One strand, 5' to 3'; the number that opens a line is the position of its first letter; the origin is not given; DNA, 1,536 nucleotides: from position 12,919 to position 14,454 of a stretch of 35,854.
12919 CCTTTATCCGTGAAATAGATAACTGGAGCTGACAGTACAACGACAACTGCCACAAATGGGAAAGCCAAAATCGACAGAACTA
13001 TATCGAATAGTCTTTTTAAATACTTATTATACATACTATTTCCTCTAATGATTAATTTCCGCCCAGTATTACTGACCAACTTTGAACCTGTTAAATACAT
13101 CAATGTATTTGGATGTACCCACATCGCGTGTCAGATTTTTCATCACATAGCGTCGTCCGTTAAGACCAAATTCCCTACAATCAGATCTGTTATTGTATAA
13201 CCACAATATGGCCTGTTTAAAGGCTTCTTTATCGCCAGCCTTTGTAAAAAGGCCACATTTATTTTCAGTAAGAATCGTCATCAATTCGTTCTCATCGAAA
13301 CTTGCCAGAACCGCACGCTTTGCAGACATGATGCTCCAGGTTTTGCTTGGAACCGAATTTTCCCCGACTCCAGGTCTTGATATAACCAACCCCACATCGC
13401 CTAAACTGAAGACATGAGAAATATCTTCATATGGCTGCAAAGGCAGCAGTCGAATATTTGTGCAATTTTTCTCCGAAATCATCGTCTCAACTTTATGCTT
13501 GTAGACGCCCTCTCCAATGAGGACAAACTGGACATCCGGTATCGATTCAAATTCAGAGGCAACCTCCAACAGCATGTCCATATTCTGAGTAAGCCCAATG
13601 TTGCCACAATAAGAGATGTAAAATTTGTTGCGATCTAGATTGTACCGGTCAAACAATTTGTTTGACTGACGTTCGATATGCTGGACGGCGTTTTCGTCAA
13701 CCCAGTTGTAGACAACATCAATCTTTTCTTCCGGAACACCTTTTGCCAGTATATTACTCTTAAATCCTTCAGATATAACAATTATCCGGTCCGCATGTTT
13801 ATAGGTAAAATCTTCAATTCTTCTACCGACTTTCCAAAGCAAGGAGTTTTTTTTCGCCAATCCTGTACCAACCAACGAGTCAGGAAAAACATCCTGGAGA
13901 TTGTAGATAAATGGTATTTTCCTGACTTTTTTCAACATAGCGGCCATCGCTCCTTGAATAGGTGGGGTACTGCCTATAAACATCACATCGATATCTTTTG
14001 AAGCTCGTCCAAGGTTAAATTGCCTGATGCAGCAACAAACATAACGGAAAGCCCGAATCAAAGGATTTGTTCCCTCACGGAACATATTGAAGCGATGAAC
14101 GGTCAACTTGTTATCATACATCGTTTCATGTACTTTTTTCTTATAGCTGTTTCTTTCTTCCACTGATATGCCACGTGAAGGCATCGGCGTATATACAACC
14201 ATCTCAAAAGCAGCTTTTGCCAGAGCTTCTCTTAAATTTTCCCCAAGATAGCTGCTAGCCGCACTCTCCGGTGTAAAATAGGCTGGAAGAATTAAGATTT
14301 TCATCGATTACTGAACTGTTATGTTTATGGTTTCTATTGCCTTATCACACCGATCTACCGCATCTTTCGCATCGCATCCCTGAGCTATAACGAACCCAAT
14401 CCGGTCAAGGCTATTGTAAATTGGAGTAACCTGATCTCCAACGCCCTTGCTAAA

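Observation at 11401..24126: Carrier-protein-dependent tailoring module of about 13 kb embedded in a Wzx/Wzy polysaccharide locus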

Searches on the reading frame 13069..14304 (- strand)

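Call 4: search_protein_families(library=pfam, proteins=[window:13069-14304:-], max_evalue=0.01)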
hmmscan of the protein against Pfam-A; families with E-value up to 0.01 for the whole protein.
window:13069-14304:- (411 aa): 5 families
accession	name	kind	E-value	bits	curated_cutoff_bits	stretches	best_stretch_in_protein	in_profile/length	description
PF13579.12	Glyco_trans_4_4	-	2.7e-16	60.7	29.7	1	23-201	9-158/158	Glycosyl transferase 4-like domain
PF13439.12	Glyco_transf_4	-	7.7e-16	59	28.5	1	23-204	10-168/170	Glycosyltransferase Family 4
PF00534.26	Glycos_transf_1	-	1.9e-14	54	26.4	1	216-385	4-171/172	Glycosyl transferases group 1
PF13692.12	Glyco_trans_1_4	-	5.7e-11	43.3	27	1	229-372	3-142/142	Glycosyl transferases group 1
PF17101.10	Stealth_CR1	-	0.0048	17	27.2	0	193-203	1-11/29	Stealth protein CR1, conserved region 1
